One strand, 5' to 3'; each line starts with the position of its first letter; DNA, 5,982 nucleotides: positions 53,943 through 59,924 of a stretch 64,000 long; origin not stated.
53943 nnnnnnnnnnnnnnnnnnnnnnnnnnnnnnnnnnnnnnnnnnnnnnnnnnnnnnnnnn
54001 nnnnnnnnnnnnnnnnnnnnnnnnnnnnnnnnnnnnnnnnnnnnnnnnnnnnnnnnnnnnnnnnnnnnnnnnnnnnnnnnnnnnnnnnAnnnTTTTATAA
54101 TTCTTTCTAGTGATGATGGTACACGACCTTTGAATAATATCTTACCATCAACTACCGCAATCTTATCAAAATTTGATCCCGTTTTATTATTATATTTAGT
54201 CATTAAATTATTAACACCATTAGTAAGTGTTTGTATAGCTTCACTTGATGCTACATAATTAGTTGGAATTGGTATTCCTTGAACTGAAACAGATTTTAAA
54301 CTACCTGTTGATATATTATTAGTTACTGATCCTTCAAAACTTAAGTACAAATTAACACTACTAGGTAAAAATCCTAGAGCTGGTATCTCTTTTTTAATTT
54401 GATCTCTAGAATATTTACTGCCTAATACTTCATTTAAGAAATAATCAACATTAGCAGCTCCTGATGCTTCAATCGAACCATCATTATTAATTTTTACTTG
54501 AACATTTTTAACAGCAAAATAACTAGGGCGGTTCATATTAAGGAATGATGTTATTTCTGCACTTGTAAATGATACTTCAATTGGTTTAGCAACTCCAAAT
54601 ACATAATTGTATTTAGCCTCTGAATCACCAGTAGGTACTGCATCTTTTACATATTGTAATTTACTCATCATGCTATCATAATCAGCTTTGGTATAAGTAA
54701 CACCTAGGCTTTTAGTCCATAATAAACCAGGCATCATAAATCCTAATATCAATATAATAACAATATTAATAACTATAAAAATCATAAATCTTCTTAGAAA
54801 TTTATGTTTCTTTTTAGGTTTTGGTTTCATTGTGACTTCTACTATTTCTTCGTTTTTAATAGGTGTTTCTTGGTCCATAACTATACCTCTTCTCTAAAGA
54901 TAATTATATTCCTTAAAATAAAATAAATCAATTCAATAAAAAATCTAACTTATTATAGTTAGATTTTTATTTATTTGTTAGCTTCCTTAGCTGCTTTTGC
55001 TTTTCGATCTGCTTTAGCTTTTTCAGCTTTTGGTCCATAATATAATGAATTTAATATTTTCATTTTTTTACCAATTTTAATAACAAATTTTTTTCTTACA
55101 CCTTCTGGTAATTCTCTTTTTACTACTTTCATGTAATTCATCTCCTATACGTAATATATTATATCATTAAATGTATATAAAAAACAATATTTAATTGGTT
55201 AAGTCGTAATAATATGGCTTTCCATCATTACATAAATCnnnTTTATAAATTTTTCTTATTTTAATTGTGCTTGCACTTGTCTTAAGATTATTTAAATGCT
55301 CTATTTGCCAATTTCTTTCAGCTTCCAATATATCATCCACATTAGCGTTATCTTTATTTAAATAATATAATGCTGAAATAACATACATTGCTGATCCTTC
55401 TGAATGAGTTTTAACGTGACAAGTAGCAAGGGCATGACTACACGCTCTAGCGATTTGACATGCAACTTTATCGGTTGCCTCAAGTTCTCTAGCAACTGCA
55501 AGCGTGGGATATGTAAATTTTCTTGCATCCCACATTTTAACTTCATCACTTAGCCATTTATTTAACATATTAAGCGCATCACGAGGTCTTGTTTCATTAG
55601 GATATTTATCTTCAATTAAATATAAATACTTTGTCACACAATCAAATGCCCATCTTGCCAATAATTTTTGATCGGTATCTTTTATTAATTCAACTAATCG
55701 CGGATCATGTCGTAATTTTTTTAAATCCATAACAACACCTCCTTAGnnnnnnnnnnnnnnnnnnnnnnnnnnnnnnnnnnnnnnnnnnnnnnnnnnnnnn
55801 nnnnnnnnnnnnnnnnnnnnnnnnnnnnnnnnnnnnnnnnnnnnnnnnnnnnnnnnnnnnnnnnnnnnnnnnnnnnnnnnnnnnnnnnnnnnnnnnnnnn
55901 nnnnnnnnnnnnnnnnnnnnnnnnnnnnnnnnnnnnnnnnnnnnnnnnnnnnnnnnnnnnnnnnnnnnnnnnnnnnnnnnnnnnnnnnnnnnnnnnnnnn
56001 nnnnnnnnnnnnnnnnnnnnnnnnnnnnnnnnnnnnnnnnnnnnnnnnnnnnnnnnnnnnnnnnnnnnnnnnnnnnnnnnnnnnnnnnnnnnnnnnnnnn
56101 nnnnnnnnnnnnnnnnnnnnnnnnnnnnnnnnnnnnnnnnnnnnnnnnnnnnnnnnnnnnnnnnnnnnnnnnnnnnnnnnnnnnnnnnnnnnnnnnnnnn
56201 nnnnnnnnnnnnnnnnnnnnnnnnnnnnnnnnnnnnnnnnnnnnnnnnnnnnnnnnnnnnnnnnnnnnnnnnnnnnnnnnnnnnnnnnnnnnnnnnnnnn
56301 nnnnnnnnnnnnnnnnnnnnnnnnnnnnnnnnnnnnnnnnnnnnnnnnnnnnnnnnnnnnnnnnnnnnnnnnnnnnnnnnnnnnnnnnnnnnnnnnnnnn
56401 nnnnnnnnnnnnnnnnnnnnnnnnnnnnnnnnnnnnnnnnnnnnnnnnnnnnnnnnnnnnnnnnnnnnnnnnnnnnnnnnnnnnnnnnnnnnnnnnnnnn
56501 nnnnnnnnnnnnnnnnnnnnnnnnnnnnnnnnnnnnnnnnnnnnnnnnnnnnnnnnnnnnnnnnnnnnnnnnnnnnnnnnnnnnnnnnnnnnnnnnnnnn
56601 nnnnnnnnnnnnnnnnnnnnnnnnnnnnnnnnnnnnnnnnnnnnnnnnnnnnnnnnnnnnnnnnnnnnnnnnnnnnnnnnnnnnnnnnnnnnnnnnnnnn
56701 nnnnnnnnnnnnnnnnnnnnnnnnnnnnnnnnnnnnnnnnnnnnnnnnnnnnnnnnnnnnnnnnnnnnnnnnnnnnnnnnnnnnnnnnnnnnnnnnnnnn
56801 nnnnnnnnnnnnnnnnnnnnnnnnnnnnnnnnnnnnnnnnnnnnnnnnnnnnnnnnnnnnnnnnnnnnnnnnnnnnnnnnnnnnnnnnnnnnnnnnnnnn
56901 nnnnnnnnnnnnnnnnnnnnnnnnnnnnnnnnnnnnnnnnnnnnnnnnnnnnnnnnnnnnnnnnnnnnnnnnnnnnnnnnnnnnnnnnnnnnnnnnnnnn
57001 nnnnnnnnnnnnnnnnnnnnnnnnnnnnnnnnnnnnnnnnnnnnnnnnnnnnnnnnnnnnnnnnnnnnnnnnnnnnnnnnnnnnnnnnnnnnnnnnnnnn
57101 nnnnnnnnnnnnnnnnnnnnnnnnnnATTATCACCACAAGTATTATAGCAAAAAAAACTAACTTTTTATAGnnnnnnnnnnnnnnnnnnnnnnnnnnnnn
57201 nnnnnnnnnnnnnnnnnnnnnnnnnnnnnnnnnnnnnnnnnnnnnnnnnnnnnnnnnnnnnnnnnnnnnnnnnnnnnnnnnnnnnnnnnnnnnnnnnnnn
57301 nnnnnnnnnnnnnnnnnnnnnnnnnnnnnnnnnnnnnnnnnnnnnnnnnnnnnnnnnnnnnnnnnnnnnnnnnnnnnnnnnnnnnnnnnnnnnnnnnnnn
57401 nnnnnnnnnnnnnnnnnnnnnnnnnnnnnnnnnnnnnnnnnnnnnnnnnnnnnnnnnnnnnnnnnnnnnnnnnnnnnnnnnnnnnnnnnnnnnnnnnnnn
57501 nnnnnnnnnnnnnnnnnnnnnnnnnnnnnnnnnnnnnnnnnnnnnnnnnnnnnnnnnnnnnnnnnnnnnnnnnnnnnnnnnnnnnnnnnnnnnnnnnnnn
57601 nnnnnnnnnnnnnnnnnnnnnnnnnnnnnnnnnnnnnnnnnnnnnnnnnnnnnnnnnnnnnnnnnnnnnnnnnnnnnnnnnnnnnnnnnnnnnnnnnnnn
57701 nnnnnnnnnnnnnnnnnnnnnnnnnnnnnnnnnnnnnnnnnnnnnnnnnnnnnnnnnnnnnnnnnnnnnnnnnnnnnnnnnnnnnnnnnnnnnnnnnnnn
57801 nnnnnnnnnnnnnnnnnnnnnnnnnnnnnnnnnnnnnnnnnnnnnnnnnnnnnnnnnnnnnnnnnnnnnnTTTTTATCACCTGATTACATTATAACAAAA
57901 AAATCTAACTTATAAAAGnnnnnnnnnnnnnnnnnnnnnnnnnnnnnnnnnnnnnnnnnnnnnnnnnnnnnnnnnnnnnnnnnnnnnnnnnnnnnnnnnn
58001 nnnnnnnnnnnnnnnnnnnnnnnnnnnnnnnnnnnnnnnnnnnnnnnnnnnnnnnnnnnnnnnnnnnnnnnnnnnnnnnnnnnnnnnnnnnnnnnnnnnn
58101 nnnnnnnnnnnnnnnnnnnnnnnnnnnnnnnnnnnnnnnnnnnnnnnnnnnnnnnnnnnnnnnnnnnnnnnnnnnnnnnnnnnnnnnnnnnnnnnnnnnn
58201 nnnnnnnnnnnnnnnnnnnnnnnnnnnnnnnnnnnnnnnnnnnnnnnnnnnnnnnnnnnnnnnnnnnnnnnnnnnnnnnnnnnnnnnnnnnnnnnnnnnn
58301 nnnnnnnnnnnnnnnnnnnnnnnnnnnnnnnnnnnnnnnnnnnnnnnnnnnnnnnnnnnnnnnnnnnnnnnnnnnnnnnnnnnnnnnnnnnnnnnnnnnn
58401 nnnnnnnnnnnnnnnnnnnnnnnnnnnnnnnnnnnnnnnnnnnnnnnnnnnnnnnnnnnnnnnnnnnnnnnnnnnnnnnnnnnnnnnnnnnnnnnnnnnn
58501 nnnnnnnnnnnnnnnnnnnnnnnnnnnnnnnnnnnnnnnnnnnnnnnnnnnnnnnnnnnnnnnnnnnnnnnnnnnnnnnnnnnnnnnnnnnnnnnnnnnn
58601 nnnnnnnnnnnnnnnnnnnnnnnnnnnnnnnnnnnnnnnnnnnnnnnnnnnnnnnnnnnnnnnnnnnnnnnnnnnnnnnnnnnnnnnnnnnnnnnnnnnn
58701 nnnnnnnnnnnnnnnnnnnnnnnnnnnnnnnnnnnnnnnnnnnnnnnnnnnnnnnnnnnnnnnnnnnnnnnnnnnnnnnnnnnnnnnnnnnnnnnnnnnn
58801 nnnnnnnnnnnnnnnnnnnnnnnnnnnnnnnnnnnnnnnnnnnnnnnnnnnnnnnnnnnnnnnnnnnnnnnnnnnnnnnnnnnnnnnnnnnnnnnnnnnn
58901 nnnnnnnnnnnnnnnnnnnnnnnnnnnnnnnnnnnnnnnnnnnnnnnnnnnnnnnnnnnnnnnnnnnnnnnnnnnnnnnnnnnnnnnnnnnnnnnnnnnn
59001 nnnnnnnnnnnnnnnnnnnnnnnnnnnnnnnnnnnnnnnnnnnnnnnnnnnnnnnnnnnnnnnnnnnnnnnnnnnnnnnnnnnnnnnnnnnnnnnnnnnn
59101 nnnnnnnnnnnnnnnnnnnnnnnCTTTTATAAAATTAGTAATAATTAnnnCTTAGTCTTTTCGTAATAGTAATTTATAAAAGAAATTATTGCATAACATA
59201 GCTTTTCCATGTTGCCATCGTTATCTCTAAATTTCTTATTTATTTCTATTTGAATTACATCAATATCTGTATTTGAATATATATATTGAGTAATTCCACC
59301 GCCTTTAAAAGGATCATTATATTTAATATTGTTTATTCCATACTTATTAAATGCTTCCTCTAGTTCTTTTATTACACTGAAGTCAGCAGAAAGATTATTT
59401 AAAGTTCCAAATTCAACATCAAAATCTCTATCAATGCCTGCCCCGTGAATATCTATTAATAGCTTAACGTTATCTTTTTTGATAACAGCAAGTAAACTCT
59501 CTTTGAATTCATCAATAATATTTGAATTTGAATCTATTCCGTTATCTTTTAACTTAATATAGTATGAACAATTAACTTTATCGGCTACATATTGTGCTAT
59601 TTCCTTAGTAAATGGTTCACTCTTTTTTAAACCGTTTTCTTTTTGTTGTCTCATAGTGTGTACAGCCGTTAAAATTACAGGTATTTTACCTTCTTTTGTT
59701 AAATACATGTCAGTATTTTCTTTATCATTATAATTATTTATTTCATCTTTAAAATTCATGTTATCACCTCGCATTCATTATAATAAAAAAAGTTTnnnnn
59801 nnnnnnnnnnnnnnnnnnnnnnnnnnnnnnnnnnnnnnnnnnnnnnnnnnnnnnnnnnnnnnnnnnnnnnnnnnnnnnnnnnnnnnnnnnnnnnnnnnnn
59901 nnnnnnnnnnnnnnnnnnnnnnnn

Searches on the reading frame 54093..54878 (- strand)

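Call 24: search_protein_families(library=pfam, proteins=[window:54093-54878:-], max_evalue=0.001)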
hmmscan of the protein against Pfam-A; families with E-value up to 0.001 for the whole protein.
window:54093-54878:- (262 aa): 0 families

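Call 33: search_protein_families(library=pfam, proteins=[window:54093-54878:-], max_evalue=0.1)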
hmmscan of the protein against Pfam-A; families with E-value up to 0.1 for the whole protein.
window:54093-54878:- (262 aa): 3 families
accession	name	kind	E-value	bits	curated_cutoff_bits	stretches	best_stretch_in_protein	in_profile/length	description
PF13239.11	2TM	-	0.0037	17.7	24.8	1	22-54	8-47/79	2TM domain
PF11337.13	DUF3139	-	0.044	14.8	27.3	0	33-104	6-73/83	Protein of unknown function (DUF3139)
PF14289.11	DUF4369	-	0.075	14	25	0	225-255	16-46/91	Domain of unknown function (DUF4369)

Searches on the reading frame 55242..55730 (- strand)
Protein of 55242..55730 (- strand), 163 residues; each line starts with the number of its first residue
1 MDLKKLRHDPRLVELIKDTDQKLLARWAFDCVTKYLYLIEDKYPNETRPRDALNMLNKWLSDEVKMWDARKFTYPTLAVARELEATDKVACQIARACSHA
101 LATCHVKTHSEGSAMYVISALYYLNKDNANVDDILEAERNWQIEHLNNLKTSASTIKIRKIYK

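Call 24: search_protein_families(library=pfam, proteins=[window:55242-55730:-], max_evalue=0.001)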
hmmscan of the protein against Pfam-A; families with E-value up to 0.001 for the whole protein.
window:55242-55730:- (163 aa): 1 family
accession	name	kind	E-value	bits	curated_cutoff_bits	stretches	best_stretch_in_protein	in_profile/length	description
PF21805.3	Imm5_like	-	1e-33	116.4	25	1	15-147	2-127/129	Imm-5 like putative immunity protein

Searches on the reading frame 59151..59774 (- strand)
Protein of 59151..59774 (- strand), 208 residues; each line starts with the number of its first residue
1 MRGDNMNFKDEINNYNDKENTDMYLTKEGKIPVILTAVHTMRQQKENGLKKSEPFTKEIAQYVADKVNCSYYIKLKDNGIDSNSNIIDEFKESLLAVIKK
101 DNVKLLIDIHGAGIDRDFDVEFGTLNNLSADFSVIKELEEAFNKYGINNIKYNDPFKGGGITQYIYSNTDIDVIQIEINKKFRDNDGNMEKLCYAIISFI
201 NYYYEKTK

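Call 24: search_protein_families(library=pfam, proteins=[window:59151-59774:-], max_evalue=0.001)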
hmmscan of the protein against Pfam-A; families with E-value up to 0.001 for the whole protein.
window:59151-59774:- (208 aa): 1 family
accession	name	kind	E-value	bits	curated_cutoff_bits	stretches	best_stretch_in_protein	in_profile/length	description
PF05013.17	FGase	-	3.6e-08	34.3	28.9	1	100-181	128-216/219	N-formylglutamate amidohydrolase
